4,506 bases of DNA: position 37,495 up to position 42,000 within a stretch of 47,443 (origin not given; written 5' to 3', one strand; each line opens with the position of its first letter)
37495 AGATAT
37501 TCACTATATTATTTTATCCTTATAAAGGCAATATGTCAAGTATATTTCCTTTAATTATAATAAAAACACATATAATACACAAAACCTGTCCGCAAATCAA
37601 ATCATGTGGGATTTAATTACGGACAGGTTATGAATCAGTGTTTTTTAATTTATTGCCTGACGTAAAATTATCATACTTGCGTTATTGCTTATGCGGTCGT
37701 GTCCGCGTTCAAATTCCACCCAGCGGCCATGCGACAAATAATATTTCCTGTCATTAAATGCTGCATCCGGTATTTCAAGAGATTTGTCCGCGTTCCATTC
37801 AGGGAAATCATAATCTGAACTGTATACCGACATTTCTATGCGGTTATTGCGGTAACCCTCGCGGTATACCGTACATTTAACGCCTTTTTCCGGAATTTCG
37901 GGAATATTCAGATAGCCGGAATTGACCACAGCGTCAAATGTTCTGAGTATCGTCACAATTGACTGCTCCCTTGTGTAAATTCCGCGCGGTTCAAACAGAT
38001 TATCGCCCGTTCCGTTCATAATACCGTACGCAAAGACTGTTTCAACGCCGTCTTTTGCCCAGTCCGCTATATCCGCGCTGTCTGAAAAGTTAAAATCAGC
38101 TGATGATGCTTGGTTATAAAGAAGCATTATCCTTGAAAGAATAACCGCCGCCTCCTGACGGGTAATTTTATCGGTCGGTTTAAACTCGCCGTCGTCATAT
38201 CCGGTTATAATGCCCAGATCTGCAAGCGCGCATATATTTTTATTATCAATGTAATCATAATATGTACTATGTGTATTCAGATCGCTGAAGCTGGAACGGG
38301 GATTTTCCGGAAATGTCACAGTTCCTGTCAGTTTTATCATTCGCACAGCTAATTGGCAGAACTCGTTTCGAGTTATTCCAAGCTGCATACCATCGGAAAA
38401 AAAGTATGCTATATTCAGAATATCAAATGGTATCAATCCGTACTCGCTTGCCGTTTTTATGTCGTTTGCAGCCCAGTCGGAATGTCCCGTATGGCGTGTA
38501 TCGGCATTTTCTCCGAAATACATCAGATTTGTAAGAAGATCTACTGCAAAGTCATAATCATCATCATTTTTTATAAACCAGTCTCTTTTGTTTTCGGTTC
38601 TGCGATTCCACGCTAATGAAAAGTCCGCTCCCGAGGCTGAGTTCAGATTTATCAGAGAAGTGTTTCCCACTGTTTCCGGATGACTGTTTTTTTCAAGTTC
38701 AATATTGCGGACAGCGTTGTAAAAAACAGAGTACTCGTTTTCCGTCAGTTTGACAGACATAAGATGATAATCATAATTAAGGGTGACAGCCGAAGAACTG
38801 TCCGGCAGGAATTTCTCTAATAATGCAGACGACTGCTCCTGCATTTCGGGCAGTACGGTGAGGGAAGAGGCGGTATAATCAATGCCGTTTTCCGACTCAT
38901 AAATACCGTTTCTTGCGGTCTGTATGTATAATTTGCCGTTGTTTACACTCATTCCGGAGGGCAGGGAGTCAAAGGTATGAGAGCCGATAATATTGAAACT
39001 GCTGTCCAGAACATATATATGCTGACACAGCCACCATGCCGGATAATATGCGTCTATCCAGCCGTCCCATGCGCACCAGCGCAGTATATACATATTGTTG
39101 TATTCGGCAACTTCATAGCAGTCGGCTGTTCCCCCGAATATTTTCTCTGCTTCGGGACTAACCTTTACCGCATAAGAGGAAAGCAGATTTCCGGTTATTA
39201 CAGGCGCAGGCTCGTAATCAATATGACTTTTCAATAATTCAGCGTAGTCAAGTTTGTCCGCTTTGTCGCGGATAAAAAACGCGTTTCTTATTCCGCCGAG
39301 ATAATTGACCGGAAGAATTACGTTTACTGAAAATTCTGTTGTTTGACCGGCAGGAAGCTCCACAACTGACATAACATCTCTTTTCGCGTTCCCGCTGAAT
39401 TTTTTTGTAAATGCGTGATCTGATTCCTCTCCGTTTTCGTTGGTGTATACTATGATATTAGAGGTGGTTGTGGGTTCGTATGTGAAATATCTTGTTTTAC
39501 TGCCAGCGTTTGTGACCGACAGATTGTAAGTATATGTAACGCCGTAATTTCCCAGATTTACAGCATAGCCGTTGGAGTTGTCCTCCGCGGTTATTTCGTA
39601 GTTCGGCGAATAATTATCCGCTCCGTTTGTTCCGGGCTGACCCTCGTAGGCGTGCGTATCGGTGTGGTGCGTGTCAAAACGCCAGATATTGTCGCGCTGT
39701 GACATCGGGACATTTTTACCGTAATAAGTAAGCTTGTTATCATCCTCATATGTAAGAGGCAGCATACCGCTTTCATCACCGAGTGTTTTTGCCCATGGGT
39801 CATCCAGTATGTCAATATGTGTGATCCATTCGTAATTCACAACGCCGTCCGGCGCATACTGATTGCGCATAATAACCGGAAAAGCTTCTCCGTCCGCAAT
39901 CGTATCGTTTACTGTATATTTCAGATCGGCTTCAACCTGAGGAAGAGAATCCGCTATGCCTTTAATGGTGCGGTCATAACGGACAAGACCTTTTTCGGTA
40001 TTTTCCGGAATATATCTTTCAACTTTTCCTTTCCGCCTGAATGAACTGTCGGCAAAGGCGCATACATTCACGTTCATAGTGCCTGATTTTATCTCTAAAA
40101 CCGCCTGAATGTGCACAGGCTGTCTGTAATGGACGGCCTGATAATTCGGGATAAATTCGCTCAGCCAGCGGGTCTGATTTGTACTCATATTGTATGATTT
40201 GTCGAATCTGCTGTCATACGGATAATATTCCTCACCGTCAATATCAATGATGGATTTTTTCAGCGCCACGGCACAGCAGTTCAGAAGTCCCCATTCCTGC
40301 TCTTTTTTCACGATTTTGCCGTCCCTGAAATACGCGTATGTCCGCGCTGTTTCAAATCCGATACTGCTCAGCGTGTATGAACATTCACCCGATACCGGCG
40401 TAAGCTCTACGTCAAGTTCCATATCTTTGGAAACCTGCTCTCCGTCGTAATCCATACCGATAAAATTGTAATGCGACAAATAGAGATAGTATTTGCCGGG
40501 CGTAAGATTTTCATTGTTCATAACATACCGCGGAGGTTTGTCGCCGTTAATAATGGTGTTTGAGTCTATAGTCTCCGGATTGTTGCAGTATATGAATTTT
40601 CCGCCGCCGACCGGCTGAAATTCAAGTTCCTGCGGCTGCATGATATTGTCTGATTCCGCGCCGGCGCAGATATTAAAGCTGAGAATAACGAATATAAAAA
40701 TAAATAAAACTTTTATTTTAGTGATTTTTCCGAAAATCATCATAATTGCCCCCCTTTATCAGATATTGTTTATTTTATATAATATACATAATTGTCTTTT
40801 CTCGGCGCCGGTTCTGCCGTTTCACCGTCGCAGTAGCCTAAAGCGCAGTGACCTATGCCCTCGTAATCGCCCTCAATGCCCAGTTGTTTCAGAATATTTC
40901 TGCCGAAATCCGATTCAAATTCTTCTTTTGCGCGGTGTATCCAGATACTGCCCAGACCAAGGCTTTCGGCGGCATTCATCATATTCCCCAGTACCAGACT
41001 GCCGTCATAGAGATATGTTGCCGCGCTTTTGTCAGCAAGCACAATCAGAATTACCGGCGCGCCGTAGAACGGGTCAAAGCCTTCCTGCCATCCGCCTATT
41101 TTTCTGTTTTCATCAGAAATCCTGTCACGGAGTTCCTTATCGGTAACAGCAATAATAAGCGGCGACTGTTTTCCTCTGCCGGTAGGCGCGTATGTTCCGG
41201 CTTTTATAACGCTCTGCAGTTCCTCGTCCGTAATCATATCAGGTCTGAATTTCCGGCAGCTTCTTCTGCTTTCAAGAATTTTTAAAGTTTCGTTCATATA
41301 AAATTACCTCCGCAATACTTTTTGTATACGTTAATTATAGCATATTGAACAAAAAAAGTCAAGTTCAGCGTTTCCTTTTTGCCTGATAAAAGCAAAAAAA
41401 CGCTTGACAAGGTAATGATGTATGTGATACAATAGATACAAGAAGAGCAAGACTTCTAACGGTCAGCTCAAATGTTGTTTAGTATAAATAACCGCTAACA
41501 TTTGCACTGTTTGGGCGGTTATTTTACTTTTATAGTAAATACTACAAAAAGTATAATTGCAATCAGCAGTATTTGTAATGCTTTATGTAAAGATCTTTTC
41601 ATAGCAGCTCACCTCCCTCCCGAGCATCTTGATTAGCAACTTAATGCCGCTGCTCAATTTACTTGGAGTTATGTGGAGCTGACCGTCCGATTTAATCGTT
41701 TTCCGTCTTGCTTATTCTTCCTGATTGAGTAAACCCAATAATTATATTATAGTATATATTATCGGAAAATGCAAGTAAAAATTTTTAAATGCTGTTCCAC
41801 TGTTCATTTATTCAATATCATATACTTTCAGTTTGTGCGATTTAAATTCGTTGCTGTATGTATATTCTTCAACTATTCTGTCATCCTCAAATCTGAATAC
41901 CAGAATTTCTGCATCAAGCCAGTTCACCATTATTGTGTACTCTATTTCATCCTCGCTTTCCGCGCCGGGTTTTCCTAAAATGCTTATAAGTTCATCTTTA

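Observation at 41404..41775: Unannotated convergent small hydrophobic ORF plus antisense promoter: candidate type I toxin-antitoxin module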

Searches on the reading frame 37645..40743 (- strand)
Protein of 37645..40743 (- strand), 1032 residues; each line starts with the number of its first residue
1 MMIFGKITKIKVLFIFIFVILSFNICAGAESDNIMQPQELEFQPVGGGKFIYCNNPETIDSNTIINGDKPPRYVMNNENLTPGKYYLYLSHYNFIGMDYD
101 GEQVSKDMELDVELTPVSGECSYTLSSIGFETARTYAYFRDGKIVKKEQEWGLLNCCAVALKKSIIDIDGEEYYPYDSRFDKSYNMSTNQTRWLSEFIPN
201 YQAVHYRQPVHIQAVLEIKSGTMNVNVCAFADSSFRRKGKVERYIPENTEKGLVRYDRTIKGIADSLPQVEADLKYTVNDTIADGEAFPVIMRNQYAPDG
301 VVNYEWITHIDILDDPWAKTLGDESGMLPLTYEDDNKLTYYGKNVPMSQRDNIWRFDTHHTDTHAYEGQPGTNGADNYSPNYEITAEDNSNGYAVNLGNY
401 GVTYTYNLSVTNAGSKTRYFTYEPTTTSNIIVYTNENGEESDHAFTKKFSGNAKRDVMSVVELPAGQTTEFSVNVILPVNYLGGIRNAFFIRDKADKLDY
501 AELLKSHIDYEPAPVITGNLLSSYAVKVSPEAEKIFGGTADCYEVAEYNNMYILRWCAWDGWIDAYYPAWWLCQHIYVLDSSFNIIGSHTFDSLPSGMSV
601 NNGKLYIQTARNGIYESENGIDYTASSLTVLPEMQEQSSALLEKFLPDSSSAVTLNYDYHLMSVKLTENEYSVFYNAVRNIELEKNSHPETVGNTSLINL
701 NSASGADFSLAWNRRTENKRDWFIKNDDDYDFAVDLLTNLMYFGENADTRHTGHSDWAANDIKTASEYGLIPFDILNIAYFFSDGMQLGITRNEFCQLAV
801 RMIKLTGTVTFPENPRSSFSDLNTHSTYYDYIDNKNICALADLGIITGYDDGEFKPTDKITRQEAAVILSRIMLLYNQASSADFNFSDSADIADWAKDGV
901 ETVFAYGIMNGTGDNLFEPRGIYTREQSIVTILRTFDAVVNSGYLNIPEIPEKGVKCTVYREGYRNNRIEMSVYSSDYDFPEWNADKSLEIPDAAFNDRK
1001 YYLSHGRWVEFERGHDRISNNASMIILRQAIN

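Call 18: search_protein_families(library=pfam, proteins=[window:37645-40743:-], max_evalue=0.01)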
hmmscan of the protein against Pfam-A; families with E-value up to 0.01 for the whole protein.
window:37645-40743:- (1032 aa): 1 family
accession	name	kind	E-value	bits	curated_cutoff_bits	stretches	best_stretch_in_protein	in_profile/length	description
PF00395.25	SLH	-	5.3e-22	78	20.8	2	819-866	2-44/44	S-layer homology domain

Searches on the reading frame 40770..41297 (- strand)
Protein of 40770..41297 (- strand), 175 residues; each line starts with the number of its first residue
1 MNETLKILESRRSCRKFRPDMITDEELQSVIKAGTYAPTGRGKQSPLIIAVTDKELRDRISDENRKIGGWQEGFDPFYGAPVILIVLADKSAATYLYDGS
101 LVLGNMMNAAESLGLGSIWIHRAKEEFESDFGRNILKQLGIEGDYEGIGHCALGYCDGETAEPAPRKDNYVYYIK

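Call 13: find_encoding_contigs(protein=window:40770-41297:-, flank=4000, max_places=10)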
Protein window:40770-41297:- (175 aa): 2 contigs read that carry it; 2 places shown.
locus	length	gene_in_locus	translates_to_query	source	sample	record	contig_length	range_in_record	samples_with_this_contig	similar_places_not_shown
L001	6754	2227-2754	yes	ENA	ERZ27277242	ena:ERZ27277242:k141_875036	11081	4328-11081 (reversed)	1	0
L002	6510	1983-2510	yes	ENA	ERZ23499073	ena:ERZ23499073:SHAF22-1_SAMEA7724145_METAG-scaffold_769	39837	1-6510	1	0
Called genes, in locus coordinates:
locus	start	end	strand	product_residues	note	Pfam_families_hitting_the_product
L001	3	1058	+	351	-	?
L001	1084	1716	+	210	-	-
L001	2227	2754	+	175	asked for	PF00881:Nitroreductase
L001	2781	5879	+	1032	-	PF00395:SLH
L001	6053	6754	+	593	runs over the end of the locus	PF01336:tRNA_anti-codon, PF00152:tRNA-synt_2, PF01409:tRNA-synt_2d (faint), PF02938:GAD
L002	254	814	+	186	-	PF13306:LRR_5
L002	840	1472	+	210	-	-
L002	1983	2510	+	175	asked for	PF00881:Nitroreductase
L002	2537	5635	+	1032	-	PF00395:SLH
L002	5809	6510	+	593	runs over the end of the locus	PF01336:tRNA_anti-codon, PF00152:tRNA-synt_2, PF01409:tRNA-synt_2d (faint), PF02938:GAD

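Call 16: find_related_loci(query=window:40770-41297:-, collection=genome_contigs, flank=4000)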
Query window:40770-41297:- (175 aa) in genome_contigs; peptide patterns used: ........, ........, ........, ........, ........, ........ (x = any residue, [..] = any of these).
520 stretches matched a pattern; 382 encode a relative of the query (tblastn E <= 1e-3); the best 80 are kept; 80 distinct loci.
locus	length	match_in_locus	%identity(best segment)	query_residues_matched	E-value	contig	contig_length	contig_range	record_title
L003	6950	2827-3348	80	1-174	1e-98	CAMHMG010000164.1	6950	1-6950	MAG: uncultured Clostridia bacterium isolate SRR11784281_bin.48_metaWRAP_v1.3_MAG genome assembly, contig: ERZ12203356.1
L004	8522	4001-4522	82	1-174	5e-97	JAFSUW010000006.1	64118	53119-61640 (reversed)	MAG: Clostridia bacterium isolate RGIG3495 Goat_Rumen.Co__c267903, whole genome shotgun sequence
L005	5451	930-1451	79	1-174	4e-97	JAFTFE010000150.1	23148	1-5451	MAG: Lachnospiraceae bacterium isolate RGIG3763 Roe_deer_Abomasum-2__c156901, whole genome shotgun sequence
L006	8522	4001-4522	79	1-174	2e-96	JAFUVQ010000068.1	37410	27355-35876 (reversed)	MAG: Eubacterium sp. isolate RGIG4867 Roe_deer_Rumen-1__c244583, whole genome shotgun sequence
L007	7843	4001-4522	78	1-174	3e-96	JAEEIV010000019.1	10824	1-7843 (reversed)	MAG: Lachnospiraceae bacterium isolate Tb.RUG.154 k141_1862563_flag=0_multi=26.0000_len=10824, whole genome shotgun sequ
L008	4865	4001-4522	78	1-174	1e-95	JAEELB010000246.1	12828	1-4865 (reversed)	MAG: Lachnospiraceae bacterium isolate Tb.RUG.206 k141_11013554_flag=1_multi=14.0000_len=12828, whole genome shotgun seq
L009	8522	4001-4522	78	1-174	5e-95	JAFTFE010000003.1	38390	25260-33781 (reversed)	MAG: Lachnospiraceae bacterium isolate RGIG3763 Roe_deer_Abomasum-2__c3258, whole genome shotgun sequence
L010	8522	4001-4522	78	1-174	3e-95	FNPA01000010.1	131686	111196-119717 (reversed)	Ruminococcaceae bacterium YAD3003 genome assembly, contig: IE29DRAFT_scaffold00010.10, whole genome shotgun sequence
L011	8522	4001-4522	78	1-174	7e-95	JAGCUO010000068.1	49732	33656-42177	MAG: Lachnospiraceae bacterium isolate RGIG10136 Yak_Rumen-4__c625687, whole genome shotgun sequence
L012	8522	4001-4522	78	1-174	8e-95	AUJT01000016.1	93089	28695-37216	Lachnospiraceae bacterium NK4A144 G619DRAFT_scaffold00014.14_C, whole genome shotgun sequence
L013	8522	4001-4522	77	1-174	8e-95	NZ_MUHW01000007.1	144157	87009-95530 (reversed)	Oribacterium sp. C9 NODE_7_length_144157_cov_622.871_ID_8137, whole genome shotgun sequence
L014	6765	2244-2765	78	1-174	3e-94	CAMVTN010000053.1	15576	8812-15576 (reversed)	MAG TPA_asm: uncultured Lachnospiraceae bacterium isolate SRR8387717_bin.27_metaWRAP_v1.3_MAG genome assembly, contig: E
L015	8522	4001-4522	79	1-174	6e-94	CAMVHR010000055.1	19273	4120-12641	MAG TPA_asm: uncultured Treponema sp. isolate SRR8387716_bin.39_metaWRAP_v1.3_MAG genome assembly, contig: ERZ14209542.4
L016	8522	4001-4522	76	1-174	1e-93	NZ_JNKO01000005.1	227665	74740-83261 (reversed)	Oribacterium sp. P6A1 T515DRAFT_scaffold00005.5_C, whole genome shotgun sequence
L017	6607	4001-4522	78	1-174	1e-93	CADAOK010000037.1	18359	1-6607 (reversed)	MAG: Ruminococcaceae bacterium isolate RUG13477 genome assembly, contig: RUG13477_asm_37, whole genome shotgun sequence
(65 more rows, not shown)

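Call 18: search_protein_families(library=pfam, proteins=[window:40770-41297:-], max_evalue=0.01)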
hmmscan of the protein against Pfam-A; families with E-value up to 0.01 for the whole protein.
window:40770-41297:- (175 aa): 1 family
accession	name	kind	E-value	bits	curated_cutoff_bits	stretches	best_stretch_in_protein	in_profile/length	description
PF00881.29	Nitroreductase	-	2.9e-21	76.8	23.5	1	9-155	2-167/167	Nitroreductase family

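Call 43: find_homologous_proteins(query=window:40770-41297:-, max_evalue=1e-60)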
Query window:40770-41297:- (175 aa): 6505 proteins with E <= 1e-60 among 8000 candidates; the best 120 are listed.
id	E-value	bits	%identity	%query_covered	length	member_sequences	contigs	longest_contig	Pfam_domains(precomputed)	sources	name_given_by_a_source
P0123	1.8e-113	394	100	100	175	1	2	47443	PF00881.30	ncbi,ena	-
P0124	6.7e-99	347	87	99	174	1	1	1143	PF00881.30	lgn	-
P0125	1.7e-97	342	86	99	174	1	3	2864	PF00881.30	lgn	-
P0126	1.9e-93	329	82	99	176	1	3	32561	PF00881.30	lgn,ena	-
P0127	2.2e-93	329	81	100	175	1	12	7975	PF00881.30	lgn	-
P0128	3.8e-93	328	82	99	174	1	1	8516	PF00881.30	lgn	-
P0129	4.5e-93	328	82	100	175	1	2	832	PF00881.30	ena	-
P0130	5.1e-93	328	82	99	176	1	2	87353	PF00881.30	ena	-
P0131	5.4e-93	328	80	99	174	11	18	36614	PF00881.30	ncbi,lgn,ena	-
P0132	7.5e-93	327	79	100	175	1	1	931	PF00881.30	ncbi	-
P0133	7.6e-93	327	80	100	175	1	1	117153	PF00881.30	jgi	-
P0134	7.8e-93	327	80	100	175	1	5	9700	PF00881.30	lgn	-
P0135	1.1e-92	327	80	100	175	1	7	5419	PF00881.30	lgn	-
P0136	1.5e-92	326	79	100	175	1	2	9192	PF00881.30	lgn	-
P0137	3.2e-92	325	79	100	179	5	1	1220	PF00881.30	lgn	-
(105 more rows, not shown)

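Call 44: find_encoding_contigs(protein=P0125, flank=4000, max_places=6)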
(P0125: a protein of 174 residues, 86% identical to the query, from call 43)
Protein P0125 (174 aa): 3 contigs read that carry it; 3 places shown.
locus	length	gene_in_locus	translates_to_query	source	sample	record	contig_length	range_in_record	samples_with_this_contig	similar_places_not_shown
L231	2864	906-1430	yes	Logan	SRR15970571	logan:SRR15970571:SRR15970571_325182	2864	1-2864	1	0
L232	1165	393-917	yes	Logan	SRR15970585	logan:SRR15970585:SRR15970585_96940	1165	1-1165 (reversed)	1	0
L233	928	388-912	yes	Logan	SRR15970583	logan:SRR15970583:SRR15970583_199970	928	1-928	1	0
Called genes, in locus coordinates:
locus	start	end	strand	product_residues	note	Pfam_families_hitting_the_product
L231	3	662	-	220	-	?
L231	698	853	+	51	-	-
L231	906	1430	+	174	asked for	PF00881:Nitroreductase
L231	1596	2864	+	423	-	?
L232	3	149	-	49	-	?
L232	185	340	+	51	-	-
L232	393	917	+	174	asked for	PF00881:Nitroreductase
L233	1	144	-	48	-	?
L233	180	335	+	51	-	-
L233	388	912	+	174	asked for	PF00881:Nitroreductase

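Call 45: find_encoding_contigs(protein=P0124, flank=4000, max_places=6)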
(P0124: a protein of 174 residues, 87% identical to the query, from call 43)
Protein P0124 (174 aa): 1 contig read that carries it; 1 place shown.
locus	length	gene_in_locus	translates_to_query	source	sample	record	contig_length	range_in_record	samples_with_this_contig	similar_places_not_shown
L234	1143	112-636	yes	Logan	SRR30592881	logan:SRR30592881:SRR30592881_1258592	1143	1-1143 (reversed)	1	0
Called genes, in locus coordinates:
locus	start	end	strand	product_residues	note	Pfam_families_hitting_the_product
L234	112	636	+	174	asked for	PF00881:Nitroreductase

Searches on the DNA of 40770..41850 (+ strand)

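Call 5: search_rna_families(source=window, start=41250, end=41850, threshold=evalue, max_evalue=10, show_alignments=3)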
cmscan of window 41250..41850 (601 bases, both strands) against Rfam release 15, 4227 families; matches with E-value up to 10: 5.
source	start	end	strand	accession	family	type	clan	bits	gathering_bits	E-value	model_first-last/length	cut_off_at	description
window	41488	41540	+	RF01096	PK-HAV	Cis-reg;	-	20.2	50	8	1-56/56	no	HepA virus 3'-terminal pseudoknot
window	41481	41558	-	RF02064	STnc370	Gene; sRNA;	-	20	54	6.4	1-71/71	no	Enterobacterial sRNA STnc370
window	41360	41493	-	RF00487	IRES_Cx43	Cis-reg; IRES;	-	17.9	70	0.08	1-204/204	no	Connexin-43 internal ribosome entry site (IRES)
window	41437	41579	+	RF02082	STnc540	Gene; sRNA;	-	15.7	38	0.85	1-202/202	no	Enterobacterial sRNA STnc540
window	41432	41553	+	RF00424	SCARNA16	Gene; snRNA; snoRNA; scaRNA;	-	12.5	65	3.6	1-187/187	no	Small Cajal body specific RNA 16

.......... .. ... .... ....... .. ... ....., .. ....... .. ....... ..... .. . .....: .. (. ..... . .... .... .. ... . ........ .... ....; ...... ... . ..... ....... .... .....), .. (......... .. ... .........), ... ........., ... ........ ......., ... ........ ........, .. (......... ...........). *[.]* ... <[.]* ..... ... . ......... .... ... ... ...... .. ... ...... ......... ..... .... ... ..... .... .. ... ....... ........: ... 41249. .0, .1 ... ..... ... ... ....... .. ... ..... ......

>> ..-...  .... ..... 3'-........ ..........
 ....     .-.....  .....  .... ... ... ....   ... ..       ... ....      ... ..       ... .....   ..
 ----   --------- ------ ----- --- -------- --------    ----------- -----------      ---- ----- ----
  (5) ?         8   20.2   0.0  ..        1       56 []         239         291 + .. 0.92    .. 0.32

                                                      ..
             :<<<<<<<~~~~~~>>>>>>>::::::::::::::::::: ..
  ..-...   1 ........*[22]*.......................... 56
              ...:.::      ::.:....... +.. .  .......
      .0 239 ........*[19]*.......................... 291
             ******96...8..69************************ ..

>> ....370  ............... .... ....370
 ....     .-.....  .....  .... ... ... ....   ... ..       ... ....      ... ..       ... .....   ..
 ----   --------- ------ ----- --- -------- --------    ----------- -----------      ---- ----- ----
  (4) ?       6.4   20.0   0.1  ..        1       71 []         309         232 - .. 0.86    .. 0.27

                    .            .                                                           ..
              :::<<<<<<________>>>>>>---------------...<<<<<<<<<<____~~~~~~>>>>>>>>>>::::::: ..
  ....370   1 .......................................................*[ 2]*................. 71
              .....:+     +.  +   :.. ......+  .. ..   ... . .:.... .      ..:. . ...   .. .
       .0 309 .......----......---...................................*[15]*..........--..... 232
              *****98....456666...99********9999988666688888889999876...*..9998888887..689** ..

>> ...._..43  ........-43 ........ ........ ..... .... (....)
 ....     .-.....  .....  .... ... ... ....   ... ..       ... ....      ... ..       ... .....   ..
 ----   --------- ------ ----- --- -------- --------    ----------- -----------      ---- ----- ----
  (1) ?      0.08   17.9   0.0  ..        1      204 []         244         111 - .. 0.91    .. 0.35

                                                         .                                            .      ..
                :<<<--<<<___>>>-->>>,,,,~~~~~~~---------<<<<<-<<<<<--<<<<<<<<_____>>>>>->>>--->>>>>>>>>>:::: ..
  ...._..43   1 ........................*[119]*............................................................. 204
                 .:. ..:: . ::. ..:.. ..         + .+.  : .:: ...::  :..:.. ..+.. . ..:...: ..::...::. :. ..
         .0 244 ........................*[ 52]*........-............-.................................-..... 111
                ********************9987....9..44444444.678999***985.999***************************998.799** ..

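Call 35: search_dna_similar(query=window:41400-41780:+, collection=plasmids, mode=distant, max_evalue=0.01)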
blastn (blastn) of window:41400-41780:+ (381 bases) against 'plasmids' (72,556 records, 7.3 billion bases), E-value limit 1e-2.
No match.

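Call 36: search_dna_similar(query=window:41400-41780:+, collection=phages, mode=distant, max_evalue=0.01)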
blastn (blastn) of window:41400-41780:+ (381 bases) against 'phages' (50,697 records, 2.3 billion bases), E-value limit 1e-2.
No match.

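Call 80: search_rna_families(sources=[L231, L235], threshold=gathering)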
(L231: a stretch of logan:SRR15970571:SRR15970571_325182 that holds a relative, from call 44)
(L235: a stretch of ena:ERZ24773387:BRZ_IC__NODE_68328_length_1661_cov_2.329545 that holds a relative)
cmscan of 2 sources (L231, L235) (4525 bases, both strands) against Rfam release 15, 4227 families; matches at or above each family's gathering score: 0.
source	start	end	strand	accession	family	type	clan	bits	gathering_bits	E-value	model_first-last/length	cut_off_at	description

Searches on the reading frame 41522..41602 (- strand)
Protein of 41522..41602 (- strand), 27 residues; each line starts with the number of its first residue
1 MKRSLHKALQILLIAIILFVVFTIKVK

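Call 22: search_dna_similar(query=window:41522-41602:-, collection=plasmids, mode=protein, max_evalue=10)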
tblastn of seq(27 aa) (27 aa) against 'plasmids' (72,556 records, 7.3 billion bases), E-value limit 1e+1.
No match.

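Call 23: search_dna_similar(query=window:41522-41602:-, collection=phages, mode=protein, max_evalue=10)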
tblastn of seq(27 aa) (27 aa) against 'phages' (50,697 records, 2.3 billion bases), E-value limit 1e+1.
No match.

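Call 25: search_protein_families(library=pfam, proteins=[window:41522-41602:-], max_evalue=10)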
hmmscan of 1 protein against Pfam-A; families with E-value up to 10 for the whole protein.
seq(27 aa): 0 families

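Call 26: search_protein_families(library=ncbifam, proteins=[window:41522-41602:-], max_evalue=10)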
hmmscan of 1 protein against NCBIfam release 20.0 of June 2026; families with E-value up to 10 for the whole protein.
seq(27 aa): 0 families

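Call 27: search_protein_families(library=phrogs, proteins=[window:41522-41602:-], max_evalue=10)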
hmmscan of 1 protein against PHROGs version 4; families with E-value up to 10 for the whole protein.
seq(27 aa): 4 families
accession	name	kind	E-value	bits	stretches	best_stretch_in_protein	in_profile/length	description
phrog_7358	-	unknown function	0.18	12.8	1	12-26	22-36/40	-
phrog_28494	-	unknown function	0.29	12.2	1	7-23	3-19/78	-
phrog_28614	-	unknown function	0.48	11.8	1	6-27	2-23/69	-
phrog_24120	-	unknown function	0.91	10.7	1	11-26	11-26/40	-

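Call 79: search_protein_families(library=padloc, proteins=[window:41522-41602:-], max_evalue=1)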
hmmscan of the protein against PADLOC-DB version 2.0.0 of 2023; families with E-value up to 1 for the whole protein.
seq(27 aa): 0 families
